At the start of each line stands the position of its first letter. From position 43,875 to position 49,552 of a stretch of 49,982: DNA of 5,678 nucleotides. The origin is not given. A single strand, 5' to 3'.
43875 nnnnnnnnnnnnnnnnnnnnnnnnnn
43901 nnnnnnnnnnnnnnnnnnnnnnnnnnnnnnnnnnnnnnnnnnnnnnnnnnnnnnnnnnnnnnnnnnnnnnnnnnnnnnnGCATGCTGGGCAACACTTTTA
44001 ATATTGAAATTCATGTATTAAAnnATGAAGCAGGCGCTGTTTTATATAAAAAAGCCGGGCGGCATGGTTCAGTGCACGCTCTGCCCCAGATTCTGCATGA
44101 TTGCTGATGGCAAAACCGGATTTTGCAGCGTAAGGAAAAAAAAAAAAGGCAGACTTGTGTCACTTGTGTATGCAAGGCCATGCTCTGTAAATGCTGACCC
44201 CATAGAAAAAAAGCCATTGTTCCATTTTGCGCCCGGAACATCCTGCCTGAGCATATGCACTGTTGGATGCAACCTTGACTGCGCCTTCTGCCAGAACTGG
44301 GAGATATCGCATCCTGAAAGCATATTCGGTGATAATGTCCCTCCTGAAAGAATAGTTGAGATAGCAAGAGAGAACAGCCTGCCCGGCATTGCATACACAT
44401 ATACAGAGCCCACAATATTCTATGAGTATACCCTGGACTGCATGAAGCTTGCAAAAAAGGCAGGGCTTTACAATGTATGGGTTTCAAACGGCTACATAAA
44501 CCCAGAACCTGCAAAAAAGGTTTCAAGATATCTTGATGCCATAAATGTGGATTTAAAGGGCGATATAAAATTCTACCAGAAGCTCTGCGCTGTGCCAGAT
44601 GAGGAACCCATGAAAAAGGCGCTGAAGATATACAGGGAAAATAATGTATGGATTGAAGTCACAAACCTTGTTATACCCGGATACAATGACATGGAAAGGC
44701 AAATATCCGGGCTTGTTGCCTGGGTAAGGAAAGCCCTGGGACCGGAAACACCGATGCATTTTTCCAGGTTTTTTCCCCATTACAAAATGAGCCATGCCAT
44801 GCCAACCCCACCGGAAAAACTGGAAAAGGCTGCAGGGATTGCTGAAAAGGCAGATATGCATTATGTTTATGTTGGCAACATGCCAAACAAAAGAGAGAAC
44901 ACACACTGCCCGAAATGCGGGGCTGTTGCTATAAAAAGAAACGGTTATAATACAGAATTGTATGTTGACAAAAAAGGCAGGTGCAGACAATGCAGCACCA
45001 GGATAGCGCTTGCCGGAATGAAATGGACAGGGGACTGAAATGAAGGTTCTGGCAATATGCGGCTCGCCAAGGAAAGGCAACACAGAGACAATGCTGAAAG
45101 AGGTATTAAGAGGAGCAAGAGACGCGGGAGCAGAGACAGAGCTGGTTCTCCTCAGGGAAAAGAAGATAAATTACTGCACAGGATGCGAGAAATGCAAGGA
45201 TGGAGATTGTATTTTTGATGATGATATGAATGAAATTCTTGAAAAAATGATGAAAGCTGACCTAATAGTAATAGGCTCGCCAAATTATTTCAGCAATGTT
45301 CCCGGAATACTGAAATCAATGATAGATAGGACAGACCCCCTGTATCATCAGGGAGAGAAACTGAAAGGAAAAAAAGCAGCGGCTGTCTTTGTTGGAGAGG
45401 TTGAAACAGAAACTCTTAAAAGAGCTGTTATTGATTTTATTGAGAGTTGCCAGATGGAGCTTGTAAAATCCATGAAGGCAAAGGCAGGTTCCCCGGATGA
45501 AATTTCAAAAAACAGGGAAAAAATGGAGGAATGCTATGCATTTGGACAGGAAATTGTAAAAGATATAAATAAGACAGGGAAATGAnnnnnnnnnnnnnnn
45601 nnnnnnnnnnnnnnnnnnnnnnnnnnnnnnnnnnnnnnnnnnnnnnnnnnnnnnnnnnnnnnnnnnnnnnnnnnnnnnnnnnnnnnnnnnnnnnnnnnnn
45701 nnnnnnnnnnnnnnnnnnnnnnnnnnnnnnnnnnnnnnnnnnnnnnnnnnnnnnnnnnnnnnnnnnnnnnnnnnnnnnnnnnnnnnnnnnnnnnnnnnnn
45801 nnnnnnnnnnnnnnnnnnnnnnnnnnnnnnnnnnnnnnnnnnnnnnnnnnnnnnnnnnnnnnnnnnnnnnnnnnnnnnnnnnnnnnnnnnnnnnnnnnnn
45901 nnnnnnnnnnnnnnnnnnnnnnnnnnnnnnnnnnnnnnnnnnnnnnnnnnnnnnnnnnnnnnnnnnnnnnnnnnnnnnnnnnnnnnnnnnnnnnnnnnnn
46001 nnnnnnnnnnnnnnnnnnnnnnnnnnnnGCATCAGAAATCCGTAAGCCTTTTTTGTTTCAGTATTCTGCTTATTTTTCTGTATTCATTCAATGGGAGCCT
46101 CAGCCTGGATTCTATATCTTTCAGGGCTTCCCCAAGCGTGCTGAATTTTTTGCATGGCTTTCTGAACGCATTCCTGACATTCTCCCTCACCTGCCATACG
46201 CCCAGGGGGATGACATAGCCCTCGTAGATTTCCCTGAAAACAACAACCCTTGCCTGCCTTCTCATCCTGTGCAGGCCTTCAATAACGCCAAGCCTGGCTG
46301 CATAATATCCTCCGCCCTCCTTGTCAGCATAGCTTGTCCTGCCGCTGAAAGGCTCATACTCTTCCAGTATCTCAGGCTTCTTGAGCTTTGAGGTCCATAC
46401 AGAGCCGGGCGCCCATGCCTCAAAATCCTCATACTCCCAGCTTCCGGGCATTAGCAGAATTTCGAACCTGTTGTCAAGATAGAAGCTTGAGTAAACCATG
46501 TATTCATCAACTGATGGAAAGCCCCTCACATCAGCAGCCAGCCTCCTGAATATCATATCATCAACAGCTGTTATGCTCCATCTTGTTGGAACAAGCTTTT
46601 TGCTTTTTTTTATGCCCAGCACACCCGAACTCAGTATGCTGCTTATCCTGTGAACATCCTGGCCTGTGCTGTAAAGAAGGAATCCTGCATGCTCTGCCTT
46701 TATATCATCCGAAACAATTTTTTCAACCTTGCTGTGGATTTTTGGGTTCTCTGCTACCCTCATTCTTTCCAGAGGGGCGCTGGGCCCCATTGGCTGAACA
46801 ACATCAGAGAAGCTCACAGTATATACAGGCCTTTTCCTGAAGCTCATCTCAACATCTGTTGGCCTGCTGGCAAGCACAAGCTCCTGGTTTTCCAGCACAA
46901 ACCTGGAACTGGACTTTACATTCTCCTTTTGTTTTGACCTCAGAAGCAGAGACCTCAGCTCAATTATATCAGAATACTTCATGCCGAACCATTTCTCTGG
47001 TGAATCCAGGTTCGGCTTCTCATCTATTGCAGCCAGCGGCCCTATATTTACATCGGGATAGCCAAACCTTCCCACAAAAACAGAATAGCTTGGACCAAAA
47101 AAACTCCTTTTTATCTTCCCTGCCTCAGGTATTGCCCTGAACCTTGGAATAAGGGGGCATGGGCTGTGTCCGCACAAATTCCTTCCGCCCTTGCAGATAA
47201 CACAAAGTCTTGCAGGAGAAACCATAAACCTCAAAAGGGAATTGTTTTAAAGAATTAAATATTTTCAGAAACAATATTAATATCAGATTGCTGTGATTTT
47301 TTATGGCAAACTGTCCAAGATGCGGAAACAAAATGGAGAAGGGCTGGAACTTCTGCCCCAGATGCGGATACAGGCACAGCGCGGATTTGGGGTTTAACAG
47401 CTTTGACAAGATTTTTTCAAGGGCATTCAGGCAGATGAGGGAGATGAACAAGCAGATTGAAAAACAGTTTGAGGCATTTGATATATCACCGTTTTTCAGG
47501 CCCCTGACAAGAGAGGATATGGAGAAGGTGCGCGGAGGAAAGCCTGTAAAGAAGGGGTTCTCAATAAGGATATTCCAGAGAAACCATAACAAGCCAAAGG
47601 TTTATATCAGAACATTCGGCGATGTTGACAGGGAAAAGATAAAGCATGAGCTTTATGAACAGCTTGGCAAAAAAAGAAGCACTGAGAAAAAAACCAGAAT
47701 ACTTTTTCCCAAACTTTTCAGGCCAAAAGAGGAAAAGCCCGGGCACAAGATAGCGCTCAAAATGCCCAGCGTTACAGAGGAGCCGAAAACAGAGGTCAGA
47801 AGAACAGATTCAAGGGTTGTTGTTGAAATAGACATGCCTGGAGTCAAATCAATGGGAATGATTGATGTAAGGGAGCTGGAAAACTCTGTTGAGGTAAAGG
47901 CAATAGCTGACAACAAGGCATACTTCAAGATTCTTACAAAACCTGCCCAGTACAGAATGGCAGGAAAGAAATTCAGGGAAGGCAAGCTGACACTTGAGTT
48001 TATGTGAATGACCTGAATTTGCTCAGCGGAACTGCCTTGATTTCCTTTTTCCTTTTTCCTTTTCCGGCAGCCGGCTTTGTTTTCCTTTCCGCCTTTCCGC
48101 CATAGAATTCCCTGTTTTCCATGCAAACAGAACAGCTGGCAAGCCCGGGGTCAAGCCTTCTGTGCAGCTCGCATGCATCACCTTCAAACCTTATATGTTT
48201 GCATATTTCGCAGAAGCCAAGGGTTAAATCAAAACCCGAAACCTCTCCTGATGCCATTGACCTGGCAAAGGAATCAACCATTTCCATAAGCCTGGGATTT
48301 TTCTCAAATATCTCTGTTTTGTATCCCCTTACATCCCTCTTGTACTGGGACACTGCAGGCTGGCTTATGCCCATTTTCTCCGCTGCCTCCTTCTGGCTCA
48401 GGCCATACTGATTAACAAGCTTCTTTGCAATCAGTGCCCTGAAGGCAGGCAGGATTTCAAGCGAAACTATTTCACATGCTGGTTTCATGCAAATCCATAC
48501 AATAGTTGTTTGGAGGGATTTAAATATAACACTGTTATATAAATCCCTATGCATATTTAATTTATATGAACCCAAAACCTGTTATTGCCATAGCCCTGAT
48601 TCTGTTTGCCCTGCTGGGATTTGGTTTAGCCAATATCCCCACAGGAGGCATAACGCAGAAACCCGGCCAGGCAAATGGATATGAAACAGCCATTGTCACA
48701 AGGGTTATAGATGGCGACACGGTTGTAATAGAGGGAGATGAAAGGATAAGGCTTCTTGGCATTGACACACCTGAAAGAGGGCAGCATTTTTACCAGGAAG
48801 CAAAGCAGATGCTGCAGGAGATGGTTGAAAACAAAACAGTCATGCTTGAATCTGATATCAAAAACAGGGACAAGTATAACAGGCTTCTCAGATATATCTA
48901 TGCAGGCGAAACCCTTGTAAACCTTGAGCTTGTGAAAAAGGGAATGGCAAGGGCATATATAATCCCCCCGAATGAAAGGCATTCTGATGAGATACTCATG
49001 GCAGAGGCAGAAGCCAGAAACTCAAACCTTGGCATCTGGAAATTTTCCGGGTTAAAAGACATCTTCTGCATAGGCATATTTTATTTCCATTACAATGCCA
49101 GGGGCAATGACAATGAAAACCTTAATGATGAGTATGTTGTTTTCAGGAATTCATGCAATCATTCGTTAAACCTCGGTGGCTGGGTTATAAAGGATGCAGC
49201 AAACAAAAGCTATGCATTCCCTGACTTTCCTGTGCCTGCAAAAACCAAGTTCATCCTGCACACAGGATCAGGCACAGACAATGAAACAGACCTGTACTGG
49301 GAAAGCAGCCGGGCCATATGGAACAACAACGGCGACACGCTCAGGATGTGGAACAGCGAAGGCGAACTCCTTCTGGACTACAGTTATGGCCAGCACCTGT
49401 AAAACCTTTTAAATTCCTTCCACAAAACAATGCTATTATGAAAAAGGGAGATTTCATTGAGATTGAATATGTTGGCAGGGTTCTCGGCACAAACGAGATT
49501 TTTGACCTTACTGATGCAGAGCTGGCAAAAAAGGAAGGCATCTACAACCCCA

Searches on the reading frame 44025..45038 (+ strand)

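Call 7: search_protein_families(library=pfam, proteins=[window:44025-45038:+])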
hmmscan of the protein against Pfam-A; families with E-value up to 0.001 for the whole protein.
window:44025-45038:+ (337 aa): 2 families
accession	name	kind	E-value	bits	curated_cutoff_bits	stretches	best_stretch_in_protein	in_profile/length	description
PF04055.27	Radical_SAM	-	3e-21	76.7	29.5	1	77-225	2-159/166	Radical SAM superfamily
PF13353.11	Fer4_12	-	5.4e-05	23.9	22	1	71-181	5-117/137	4Fe-4S single cluster domain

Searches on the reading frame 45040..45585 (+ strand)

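Call 7: search_protein_families(library=pfam, proteins=[window:45040-45585:+])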
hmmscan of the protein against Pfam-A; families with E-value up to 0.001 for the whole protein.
window:45040-45585:+ (181 aa): 2 families
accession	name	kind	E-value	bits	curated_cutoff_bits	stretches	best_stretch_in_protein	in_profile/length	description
PF03358.20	FMN_red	-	8.1e-31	107.1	24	1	1-121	1-117/152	NADPH-dependent FMN reductase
PF02525.22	Flavodoxin_2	-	1.7e-12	47.9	27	1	1-119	1-134/198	Flavodoxin-like fold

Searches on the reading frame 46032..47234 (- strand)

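Call 7: search_protein_families(library=pfam, proteins=[window:46032-47234:-])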
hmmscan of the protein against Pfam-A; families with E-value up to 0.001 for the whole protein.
window:46032-47234:- (400 aa): 2 families
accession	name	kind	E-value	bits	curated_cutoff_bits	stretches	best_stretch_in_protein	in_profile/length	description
PF04894.17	Nre_N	-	4.6e-89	299.3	25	1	20-281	1-270/270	Archaeal Nre, N-terminal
PF04895.17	Nre_C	-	2.2e-36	124.5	27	1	295-398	2-108/110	Archaeal Nre, C-terminal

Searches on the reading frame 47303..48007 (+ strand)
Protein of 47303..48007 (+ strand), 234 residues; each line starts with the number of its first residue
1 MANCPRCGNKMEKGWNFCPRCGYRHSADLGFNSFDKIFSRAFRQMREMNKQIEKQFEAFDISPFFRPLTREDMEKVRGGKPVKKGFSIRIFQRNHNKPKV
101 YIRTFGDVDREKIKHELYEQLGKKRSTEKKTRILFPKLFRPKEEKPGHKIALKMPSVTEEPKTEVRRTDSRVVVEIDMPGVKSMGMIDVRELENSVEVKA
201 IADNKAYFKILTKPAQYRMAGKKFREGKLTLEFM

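Call 21: search_protein_families(library=pfam, proteins=[window:47303-48007:+])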
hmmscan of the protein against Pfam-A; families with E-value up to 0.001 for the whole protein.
window:47303-48007:+ (234 aa): 4 families
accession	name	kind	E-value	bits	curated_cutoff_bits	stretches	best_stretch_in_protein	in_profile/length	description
PF13248.11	Zn_ribbon_3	-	1.6e-07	31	27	1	1-24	2-25/26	zinc-ribbon domain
PF13240.11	Zn_Ribbon_1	-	8.6e-07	29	25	1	4-23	2-21/23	zinc-ribbon domain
PF24460.1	DUF7575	-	0.00022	20.9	28.5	1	2-23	4-25/28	Domain of unknown function (DUF7575)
PF12773.13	DZR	-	0.00047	20.7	27.3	1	2-22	25-45/45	Double zinc ribbon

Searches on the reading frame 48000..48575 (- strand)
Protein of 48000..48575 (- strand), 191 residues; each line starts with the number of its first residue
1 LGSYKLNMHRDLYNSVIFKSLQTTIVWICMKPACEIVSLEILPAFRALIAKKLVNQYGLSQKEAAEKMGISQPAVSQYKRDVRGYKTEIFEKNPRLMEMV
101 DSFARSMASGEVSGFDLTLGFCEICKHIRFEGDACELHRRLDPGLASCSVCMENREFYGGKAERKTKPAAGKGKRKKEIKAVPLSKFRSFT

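Call 53: search_protein_families(library=pfam, proteins=[window:48000-48575:-], max_evalue=0.01)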
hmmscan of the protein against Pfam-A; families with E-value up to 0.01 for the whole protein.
window:48000-48575:- (191 aa): 9 families
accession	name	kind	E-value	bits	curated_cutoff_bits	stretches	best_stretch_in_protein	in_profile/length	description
PF01381.28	HTH_3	-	3.3e-07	30.7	23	1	51-82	2-33/55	Helix-turn-helix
PF13744.12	HTH_37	-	0.00063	19.9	27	1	52-80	25-53/80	Helix-turn-helix domain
PF13518.12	HTH_28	-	0.001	19.5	25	1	52-85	8-39/52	Helix-turn-helix domain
PF13384.12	HTH_23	-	0.0011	19.2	24.6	1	46-81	7-40/50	Homeodomain-like domain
PF08281.18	Sigma70_r4_2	-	0.0019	18.2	25.7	1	57-78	25-46/54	Sigma-70, region 4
PF17762.8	HTH_ParB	-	0.0021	18.6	22.6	1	49-78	11-40/102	ParB HTH domain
PF04545.22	Sigma70_r4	-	0.0025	17.7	24.1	1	57-80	19-42/50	Sigma-70, region 4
PF00126.33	HTH_1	-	0.0049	17.2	26.6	1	60-77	15-32/60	Bacterial regulatory helix-turn-helix protein, lysR family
PF02001.22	DUF134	-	0.0055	17.7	27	1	47-80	39-72/98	Protein of unknown function DUF134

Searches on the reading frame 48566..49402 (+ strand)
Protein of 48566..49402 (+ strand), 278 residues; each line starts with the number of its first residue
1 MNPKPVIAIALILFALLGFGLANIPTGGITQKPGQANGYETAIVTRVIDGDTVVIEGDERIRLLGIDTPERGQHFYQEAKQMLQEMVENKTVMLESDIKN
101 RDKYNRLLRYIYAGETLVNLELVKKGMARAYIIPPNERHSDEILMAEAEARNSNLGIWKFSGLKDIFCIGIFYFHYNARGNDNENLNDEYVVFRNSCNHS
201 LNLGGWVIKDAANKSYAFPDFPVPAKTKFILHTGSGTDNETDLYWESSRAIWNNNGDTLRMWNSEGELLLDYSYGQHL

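Call 53: search_protein_families(library=pfam, proteins=[window:48566-49402:+], max_evalue=0.01)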
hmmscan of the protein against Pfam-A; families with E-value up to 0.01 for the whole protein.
window:48566-49402:+ (278 aa): 2 families
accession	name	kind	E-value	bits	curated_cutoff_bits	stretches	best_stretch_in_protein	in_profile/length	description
PF00565.23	SNase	-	2.3e-24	86.3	21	1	60-159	1-106/107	Staphylococcal nuclease homologue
PF00932.25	LTD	-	1.9e-16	60.8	34.3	1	175-275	14-108/109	Lamin Tail Domain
